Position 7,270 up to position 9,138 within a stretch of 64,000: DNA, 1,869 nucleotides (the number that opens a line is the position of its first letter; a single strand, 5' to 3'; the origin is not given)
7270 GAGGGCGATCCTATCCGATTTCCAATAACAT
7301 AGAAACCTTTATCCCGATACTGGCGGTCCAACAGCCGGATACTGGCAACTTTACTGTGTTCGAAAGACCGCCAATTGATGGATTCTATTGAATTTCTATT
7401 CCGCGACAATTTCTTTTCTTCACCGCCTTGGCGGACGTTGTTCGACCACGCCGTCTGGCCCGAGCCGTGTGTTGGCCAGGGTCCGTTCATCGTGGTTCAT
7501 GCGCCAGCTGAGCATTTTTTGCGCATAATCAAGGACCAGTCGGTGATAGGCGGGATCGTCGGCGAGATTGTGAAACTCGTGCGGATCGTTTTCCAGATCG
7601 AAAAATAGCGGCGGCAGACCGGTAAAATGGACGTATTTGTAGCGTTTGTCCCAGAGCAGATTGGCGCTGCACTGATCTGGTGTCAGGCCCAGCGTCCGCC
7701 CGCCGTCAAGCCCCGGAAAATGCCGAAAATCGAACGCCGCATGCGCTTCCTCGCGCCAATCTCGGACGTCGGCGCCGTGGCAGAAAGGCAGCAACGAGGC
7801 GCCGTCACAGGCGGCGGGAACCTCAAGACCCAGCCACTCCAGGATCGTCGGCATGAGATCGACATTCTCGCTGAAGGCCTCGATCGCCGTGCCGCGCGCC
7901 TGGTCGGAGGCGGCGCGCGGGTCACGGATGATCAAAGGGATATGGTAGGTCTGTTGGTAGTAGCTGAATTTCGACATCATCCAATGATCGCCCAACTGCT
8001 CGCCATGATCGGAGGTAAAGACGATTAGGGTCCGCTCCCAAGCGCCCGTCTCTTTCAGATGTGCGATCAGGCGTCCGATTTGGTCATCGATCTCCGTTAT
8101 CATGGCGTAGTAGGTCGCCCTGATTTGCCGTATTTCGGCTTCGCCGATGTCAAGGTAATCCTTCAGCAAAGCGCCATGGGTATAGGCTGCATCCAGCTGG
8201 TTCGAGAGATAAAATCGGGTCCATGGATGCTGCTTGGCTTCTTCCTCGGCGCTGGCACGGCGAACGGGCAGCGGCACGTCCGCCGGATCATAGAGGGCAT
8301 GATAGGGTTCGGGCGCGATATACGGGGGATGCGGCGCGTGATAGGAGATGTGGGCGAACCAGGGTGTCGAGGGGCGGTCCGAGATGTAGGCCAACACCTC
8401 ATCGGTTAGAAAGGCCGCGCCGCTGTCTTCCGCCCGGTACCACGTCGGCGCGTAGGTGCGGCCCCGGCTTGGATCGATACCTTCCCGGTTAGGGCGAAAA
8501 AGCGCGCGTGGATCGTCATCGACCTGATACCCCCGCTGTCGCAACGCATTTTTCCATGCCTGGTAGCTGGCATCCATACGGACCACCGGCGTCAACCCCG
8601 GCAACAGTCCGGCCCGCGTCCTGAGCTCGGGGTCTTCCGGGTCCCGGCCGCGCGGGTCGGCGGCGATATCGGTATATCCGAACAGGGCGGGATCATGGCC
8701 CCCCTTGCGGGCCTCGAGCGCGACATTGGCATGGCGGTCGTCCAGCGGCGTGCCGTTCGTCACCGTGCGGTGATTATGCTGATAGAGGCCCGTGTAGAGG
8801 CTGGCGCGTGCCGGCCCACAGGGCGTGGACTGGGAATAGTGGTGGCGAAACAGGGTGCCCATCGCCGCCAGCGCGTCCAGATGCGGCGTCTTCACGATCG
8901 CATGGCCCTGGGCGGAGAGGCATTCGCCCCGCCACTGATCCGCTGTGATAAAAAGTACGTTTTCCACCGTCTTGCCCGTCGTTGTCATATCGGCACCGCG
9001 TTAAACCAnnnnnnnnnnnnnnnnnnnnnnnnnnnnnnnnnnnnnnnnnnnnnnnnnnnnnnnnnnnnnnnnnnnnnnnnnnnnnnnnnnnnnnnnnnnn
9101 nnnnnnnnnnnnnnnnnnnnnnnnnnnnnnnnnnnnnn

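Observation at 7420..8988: Cytoplasmic Cys-type (CxPxR) sulfatase-family enzyme embedded in a phosphonate locus, with no formylglycine-maturation gene in the window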

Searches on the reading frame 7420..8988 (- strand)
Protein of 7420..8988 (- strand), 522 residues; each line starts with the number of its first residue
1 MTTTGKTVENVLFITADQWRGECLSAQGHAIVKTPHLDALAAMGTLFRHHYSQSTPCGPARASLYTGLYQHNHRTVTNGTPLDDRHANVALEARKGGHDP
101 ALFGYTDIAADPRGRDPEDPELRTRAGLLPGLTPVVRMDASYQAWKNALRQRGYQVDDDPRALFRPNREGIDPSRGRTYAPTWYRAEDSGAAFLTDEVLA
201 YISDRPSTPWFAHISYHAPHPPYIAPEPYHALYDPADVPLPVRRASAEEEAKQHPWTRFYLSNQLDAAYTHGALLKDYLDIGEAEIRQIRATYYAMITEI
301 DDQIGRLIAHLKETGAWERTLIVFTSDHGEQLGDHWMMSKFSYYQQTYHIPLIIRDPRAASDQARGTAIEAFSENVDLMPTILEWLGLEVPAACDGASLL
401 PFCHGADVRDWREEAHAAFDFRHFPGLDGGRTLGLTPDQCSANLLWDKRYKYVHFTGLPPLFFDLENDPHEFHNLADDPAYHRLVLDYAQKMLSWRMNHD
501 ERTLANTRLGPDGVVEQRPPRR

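Call 5: search_protein_families(library=pfam, proteins=[window:7420-8988:-])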
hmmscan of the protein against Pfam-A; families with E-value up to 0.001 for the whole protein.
window:7420-8988:- (522 aa): 3 families
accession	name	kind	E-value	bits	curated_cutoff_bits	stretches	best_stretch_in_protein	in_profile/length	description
PF00884.28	Sulfatase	-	3.8e-48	164.8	25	1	10-387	2-300/301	Sulfatase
PF16347.10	SGSH_C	-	3.4e-17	63.4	29.3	1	333-494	1-150/154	N-sulphoglucosamine sulphohydrolase, C-terminal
PF01663.27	Phosphodiest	-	2.1e-12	47.7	23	2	295-329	186-220/342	Type I phosphodiesterase / nucleotide pyrophosphatase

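Call 6: search_protein_families(library=ncbifam, proteins=[window:7420-8988:-])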
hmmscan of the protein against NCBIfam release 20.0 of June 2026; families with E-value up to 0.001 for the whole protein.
window:7420-8988:- (522 aa): 9 families
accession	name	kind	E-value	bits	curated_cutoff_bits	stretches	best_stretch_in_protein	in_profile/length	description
NF045661.1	HdlasePehA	equivalog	4.4e-181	602.9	900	1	9-516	3-505/506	phosphoric/sulfuric ester hydrolase PehA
NF010322.0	PRK13759.1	equivalog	5.8e-73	246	481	2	182-500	172-461/486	arylsulfatase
TIGR03417.1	chol_sulfatase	equivalog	1.4e-49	169.4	433.45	3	204-410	179-371/500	choline-sulfatase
NF052527.1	Mn_arylsulf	exception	1.2e-43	149.7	850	2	193-509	182-465/479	manganese-dependent arylsulfatase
NF038282.1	LapC_YejM_PbgA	exception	1.8e-10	39.7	825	1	237-386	360-500/584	LPS biosynthesis-modulating metalloenzyme YejM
NF053859.1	polymyxin_MCR13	exception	0.0002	20.4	1250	1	280-354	403-481/541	MCR-13 family phosphoethanolamine--lipid A transferase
TIGR01307.1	pgm_bpd_ind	equivalog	0.00044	18.9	330.65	1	297-400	411-504/504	2,3-bisphosphoglycerate-independent phosphoglycerate mutase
NF028537.1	P_eth_NH2_trans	domain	0.0006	18.4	500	1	281-388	401-514/527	phosphoethanolamine--lipid A transferase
NF053595.1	LptchSynLtaSGpos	equivalog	0.00074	18.2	970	0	292-390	429-530/626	lipoteichoic acid synthase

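Call 7: search_solved_structures(query=window:7420-8988:-, show_alignments=2, max_evalue=1e-10)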
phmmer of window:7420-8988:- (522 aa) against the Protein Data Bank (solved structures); distinct sequences matched with E-value up to 1e-10: 63 (the best 60 are shown).
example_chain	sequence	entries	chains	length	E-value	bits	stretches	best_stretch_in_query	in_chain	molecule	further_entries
2vqr_A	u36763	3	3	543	3.2e-149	501.2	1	9-517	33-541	PUTATIVE SULFATASE | Multifunctional alkaline phosphatase superfamily protein pRL90232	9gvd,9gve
2w8s_A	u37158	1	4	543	3.2e-144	484.7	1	6-515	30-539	PHOSPHONATE MONOESTER HYDROLASE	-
4uph_A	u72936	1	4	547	3.3e-138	464.8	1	9-519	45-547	SULFATASE (SULFURIC ESTER HYDROLASE) PROTEIN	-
4upk_A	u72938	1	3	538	6.1e-114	384.8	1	9-518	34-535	PHOSPHONATE MONOESTER HYDROLASE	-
4upl_A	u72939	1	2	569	6.1e-73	249.4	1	7-505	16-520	SULFATASE FAMILY PROTEIN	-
4upi_A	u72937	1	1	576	7.6e-73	249.1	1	9-503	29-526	SULFATASE FAMILY PROTEIN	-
7oz8_AAA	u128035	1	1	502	1.4e-42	149.2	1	203-494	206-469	Choline-sulfatase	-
7lha_A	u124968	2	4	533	1.2e-35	126.3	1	206-493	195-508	Exo-L-galactose-6-sulfatase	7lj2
7snj_A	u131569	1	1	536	3.9e-35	124.6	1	206-496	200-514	Arylsulfatase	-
7sno_A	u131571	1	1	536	2.6e-34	121.9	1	206-496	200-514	Arylsulfatase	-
5g2v_A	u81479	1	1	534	3.2e-34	121.6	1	285-428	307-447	N-ACETYLGLUCOSAMINE-6-SULFATASE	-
6pt4_B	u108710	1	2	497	2.1e-33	118.9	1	9-498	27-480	exo-2S-iota carrageenan S1 sulfatase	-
6ptk_A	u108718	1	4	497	3.7e-32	114.8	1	9-498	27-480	exo-2S-iota carrageenan S1 sulfatase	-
6pt6_B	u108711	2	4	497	5e-32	114.4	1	9-498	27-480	exo-2S-iota carrageenan S1 sulfatase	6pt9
7p24_AAA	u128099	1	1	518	8e-32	113.7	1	281-489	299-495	Mucin-desulfating sulfatase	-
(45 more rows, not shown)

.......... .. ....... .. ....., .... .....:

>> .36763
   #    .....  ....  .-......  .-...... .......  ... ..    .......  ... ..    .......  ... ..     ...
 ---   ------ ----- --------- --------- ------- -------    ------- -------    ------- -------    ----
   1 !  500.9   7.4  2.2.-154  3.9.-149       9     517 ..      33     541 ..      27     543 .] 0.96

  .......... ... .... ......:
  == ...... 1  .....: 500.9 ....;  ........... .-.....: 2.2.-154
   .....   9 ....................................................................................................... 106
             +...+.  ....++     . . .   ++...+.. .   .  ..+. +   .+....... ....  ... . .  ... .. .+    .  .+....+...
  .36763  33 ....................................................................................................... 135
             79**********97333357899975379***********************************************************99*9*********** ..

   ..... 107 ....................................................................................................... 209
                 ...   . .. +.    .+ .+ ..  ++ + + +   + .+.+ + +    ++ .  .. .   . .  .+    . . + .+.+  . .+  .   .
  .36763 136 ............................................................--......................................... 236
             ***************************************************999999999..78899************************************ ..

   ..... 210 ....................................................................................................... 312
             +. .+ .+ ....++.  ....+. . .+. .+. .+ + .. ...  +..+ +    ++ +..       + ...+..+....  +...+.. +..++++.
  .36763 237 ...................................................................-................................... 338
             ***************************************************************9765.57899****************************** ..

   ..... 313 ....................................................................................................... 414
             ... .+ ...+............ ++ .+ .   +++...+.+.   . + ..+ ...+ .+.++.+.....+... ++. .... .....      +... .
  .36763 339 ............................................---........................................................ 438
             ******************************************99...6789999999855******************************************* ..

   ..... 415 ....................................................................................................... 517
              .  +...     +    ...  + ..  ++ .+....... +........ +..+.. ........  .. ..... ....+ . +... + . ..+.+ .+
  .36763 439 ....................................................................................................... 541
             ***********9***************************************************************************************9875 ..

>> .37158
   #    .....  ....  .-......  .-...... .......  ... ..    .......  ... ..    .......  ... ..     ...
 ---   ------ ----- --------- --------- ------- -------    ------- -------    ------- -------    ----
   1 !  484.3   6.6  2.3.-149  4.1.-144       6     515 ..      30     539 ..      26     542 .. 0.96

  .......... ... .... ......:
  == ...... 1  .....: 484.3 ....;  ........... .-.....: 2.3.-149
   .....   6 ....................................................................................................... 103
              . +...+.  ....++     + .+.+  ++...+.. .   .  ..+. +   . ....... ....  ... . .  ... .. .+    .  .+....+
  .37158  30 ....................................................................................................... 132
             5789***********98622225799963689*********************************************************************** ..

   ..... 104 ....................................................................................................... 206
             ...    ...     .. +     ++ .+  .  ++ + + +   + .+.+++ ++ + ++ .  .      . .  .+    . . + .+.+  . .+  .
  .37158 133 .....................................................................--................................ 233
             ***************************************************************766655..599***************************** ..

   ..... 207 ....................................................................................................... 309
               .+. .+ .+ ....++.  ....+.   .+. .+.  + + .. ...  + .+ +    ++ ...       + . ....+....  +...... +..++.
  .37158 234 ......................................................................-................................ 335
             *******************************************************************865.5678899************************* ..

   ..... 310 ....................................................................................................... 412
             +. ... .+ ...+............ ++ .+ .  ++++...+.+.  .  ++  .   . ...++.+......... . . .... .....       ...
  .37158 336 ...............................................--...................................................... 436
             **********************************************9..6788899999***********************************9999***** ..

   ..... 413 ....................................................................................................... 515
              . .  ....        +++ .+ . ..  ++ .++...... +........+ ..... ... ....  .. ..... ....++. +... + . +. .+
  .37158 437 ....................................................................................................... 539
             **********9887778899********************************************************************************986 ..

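Call 9: find_homologous_proteins(query=window:7420-8988:-, max_evalue=1e-30)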
Query window:7420-8988:- (522 aa): 6092 proteins with E <= 1e-30 among 8000 candidates; the best 120 are listed.
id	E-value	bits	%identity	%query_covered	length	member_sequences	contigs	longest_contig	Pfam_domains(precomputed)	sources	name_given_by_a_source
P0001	0.0e+0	1114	89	100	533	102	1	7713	PF01663.28,PF16347.11,PF00884.29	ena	-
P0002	0.0e+0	1049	84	99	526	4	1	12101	PF01663.28,PF16347.11,PF00884.29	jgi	jgi:arylsulfatase A-like enzyme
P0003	0.0e+0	1048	85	99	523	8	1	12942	PF01663.28,PF16347.11,PF00884.29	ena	-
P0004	0.0e+0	1047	84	99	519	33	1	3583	PF01663.28,PF16347.11,PF00884.29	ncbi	ncbi:MAG: alkaline phosphatase family protein [Alphaproteobacteria bacterium]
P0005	0.0e+0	1045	83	100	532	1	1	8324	PF01663.28,PF16347.11,PF00884.29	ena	-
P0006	0.0e+0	1038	82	99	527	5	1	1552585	PF01663.28,PF16347.11,PF00884.29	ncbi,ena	-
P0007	0.0e+0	1032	84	99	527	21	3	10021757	PF01663.28,PF16347.11,PF00884.29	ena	-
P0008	0.0e+0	1020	81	100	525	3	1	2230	PF01663.28,PF16347.11,PF00884.29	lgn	-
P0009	0.0e+0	1016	81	98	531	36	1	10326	PF01663.28,PF16347.11,PF00884.29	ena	-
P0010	0.0e+0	1015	81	99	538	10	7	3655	PF01663.28,PF16347.11,PF00884.29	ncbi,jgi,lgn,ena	-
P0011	3.7e-294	995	80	99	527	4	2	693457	PF01663.28,PF16347.11,PF00884.29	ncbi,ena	-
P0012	1.2e-293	993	80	98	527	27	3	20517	PF01663.28,PF16347.11,PF00884.29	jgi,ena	-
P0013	2.9e-293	992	83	94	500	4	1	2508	PF01663.28,PF16347.11,PF00884.29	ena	-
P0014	6.0e-291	984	79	98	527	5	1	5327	PF01663.28,PF16347.11,PF00884.29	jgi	-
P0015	4.7e-290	981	77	99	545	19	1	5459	PF01663.28,PF16347.11,PF00884.29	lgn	-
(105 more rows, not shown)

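Call 10: find_related_loci(query=window:7420-8988:-, collection=genome_contigs, flank=10000)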
Query window:7420-8988:- (522 aa) in genome_contigs; peptide patterns used: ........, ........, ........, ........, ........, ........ (x = any residue, [..] = any of these).
356 stretches matched a pattern; 321 encode a relative of the query (tblastn E <= 1e-3); the best 80 are kept; 80 distinct loci.
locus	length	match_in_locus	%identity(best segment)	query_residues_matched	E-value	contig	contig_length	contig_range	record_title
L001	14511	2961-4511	91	6-522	0e+0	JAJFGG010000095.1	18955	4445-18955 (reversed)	MAG: Alphaproteobacteria bacterium isolate OFTM58 OFTM58_94, whole genome shotgun sequence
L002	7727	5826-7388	90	2-522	0e+0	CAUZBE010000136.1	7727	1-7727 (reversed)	MAG: Alphaproteobacteria bacterium isolate CB11b_AW.37 genome assembly, contig: Ga0310124_10006215, whole genome shotgun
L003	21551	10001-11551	89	6-522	0e+0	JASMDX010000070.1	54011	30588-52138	MAG: Alphaproteobacteria bacterium isolate ETNP3_MAG_51 c_000001749668, whole genome shotgun sequence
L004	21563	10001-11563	87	2-522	0e+0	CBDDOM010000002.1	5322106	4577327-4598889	MAG: Alphaproteobacteria bacterium isolate 78d396fd-9330-4943-9dc2-f94f35060de0 genome assembly, contig: contig_2, whole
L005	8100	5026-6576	85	6-522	0e+0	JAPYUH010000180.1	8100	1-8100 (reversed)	MAG: Alphaproteobacteria bacterium isolate PW8.maxbin2.065_sub PW8_10020_length_8100_cov_15.176259, whole genome shotgun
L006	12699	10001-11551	84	6-522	0e+0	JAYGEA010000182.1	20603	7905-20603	MAG: Alphaproteobacteria bacterium isolate OC3_3000m_MAG_220 OC3_3000m_contig_3341311, whole genome shotgun sequence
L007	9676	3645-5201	81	6-522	0e+0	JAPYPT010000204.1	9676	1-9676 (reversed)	MAG: Alphaproteobacteria bacterium isolate PW10.maxbin2.068 PW10_7884_length_9676_cov_10.504937, whole genome shotgun se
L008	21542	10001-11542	81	9-522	0e+0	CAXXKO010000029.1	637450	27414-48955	MAG: Alphaproteobacteria bacterium isolate b7ace004-f1ae-41dc-b5a0-472d16b04695 genome assembly, contig: contig_29, whol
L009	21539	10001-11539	81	4-516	0e+0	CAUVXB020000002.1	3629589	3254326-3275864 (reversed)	MAG: Alphaproteobacteria bacterium isolate 8c258d8c-a111-4014-ac25-dd31ebeb1c18 genome assembly, contig: contig_2, whole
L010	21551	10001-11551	80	6-522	0e+0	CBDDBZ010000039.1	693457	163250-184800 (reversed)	MAG: Alphaproteobacteria bacterium isolate 82e3e997-94bf-4ed4-96a9-52cc9dd3c8b1 genome assembly, contig: contig_39, whol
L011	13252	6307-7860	77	5-522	0e+0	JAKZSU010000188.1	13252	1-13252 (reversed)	MAG: Alphaproteobacteria bacterium isolate Langseth_MAG_00041 Langseth_MAG_00041_000000000188, whole genome shotgun sequ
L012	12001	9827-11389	76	2-522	0e+0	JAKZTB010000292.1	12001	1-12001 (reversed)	MAG: Alphaproteobacteria bacterium isolate Langseth_MAG_00048 Langseth_MAG_00048_000000000292, whole genome shotgun sequ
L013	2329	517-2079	76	2-522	0e+0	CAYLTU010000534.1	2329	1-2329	MAG TPA_asm: uncultured Rhodospirillaceae bacterium isolate SRP308112_co1_145 genome assembly, contig: NODE_101291_lengt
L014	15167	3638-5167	77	6-515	0e+0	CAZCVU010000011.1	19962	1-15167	MAG TPA_asm: uncultured Flavobacteriales bacterium isolate SRP260945_co1_144 genome assembly, contig: NODE_4236_length_1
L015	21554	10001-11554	76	5-522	0e+0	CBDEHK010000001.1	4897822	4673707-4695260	MAG: Alphaproteobacteria bacterium isolate b8b7b69a-d3a0-4c11-b006-0a04b1716f3a genome assembly, contig: contig_1, whole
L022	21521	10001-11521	57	10-515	0e+0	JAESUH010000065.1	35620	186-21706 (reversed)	MAG: Rhizobiaceae bacterium isolate NORP335 CoAssembly_560388, whole genome shotgun sequence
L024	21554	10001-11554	55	1-516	0e+0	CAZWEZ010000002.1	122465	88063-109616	MAG TPA_asm: uncultured Thalassospiraceae bacterium isolate binchicken_co85_32 genome assembly, contig: NODE_49_length_1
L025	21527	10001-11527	55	10-517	0e+0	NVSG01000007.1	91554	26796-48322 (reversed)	MAG: Hyphomicrobiales bacterium isolate NORP147 Contig_source1382A_642, whole genome shotgun sequence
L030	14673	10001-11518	54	10-513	0e+0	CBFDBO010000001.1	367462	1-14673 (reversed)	MAG TPA_asm: uncultured Rhodospirillales bacterium isolate SRR26215676_binner12_Refined_78 genome assembly, contig: ERZ2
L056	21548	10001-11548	52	10-520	2e-176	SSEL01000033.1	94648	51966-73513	MAG: Rhodospirillaceae bacterium isolate Bin_26_3 c_000000078017, whole genome shotgun sequence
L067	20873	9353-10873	53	10-514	2e-170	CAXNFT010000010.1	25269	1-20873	MAG: Rhodoferax sp. isolate MH-09jul19-342 genome assembly, contig: MH-09jul19-C4145, whole genome shotgun sequence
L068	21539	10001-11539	50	10-521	3e-170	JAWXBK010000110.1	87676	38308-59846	MAG: Rhodospirillaceae bacterium isolate MP6IB1.145 k99_1203752, whole genome shotgun sequence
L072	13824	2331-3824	53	10-518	1e-169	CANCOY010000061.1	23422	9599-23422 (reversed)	MAG: Acetobacteraceae bacterium isolate JR-MC-I-240519-124 genome assembly, contig: JR-MC-I-240519-C3649, whole genome s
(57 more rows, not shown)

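Call 21: search_protein_families(library=pfam, max_evalue=0.00001, proteins=[L024:8903-9958:+, L025:5741-6904:+, L022:8085-9134:+, L011:11514-12341:+, L025:11645-13288:+, L067:1178-2335:-, L024:5737-6729:+, L068:8190-9992:+, L030:3481-5547:+, L056:17540-18877:-])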
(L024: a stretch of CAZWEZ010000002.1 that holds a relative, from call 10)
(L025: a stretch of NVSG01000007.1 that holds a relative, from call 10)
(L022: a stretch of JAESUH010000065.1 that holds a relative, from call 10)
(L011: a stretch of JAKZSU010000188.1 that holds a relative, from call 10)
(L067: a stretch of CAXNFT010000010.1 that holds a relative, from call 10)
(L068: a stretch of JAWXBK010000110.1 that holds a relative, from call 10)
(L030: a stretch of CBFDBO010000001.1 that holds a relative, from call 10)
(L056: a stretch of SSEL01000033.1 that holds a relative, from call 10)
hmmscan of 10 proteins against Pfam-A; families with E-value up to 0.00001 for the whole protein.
L024:8903-9958:+ (351 aa): 3 families
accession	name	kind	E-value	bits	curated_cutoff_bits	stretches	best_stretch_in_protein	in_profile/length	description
PF00005.33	ABC_tran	-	2.8e-29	102.9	25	1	34-187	3-136/137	ABC transporter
PF08352.17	oligo_HPY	-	2.2e-19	70.1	27.1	1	239-304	1-65/65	Oligopeptide/dipeptide transporter, C-terminal region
PF13304.12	AAA_21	-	1.2e-06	29.2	27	0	155-209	233-289/304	AAA domain, putative AbiEii toxin, Type IV TA system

L025:5741-6904:+ (387 aa): 3 families
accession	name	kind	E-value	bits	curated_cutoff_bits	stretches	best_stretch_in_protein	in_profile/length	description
PF13416.11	SBP_bac_8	-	3e-24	86.7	27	1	63-344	3-268/279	Bacterial extracellular solute-binding protein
PF01547.30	SBP_bac_1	-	5.2e-14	53.4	26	1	57-321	9-304/307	Bacterial extracellular solute-binding protein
PF13343.11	SBP_bac_6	-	1.2e-10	41.7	24.6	1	145-340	52-225/245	Bacterial extracellular solute-binding protein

L022:8085-9134:+ (349 aa): 1 family
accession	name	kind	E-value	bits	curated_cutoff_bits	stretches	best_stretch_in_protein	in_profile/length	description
PF00528.27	BPD_transp_1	-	1.5e-14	54.6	26.4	1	166-336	19-173/184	Binding-protein-dependent transport system inner membrane component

L011:11514-12341:+ (275 aa): 1 family
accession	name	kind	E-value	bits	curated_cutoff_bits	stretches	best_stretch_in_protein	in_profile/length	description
PF00528.27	BPD_transp_1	-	6.3e-12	46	26.4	1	87-265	2-181/184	Binding-protein-dependent transport system inner membrane component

L025:11645-13288:+ (547 aa): 2 families
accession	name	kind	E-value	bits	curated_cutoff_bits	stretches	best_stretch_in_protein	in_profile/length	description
PF02690.20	Na_Pi_cotrans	-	5.3e-38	130.6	29.1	2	13-147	1-135/137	Na+/Pi-cotransporter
PF01895.24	PhoU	-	1.6e-20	73.7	23.5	2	343-419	4-81/89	PhoU domain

L067:1178-2335:- (385 aa): 2 families
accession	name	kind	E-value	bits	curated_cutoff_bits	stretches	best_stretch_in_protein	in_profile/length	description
PF00528.27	BPD_transp_1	-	6e-29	101.5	26.4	1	195-382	1-180/184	Binding-protein-dependent transport system inner membrane component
PF12911.12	OppC_N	-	4e-13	49.5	23.9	1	28-80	1-53/53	N-terminal TM domain of oligopeptide transport permease C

L024:5737-6729:+ (330 aa): 2 families
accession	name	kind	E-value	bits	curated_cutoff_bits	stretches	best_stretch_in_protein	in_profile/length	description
PF00528.27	BPD_transp_1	-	9.3e-29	100.9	26.4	1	119-325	1-183/184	Binding-protein-dependent transport system inner membrane component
PF19300.4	BPD_transp_1_N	-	4.8e-13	49.7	23.8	1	1-108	1-114/114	Binding-prot-dependent transport system membrane comp, N-term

L068:8190-9992:+ (600 aa): 5 families
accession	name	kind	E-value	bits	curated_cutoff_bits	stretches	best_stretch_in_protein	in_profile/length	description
PF00441.29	Acyl-CoA_dh_1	-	1.7e-25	90.4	22.4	1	288-453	1-144/150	Acyl-CoA dehydrogenase, C-terminal domain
PF02770.24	Acyl-CoA_dh_M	-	8.8e-14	51.9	33.3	1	167-273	2-94/97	Acyl-CoA dehydrogenase, middle domain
PF12806.12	Acyl-CoA_dh_C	-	5.3e-13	49.6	30.3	1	492-586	19-118/124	Acetyl-CoA dehydrogenase C-terminal like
PF02771.21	Acyl-CoA_dh_N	-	4.5e-11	43.5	22.9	1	80-162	33-113/113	Acyl-CoA dehydrogenase, N-terminal domain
PF22924.1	ACOX_C_alpha1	-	9.4e-11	42.2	27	1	297-449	3-159/169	Acyl-CoA oxidase, C-alpha1 domain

L030:3481-5547:+ (688 aa): 1 family
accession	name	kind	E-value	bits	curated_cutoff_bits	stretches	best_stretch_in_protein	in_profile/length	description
PF00496.27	SBP_bac_5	-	1.8e-56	192.3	32.4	2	324-557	133-344/368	Bacterial extracellular solute-binding proteins, family 5 Middle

L056:17540-18877:- (445 aa): 1 family
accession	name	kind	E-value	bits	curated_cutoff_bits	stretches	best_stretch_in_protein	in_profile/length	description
PF00815.25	Histidinol_dh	-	5.7e-141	470.7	27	1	24-434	3-408/411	Histidinol dehydrogenase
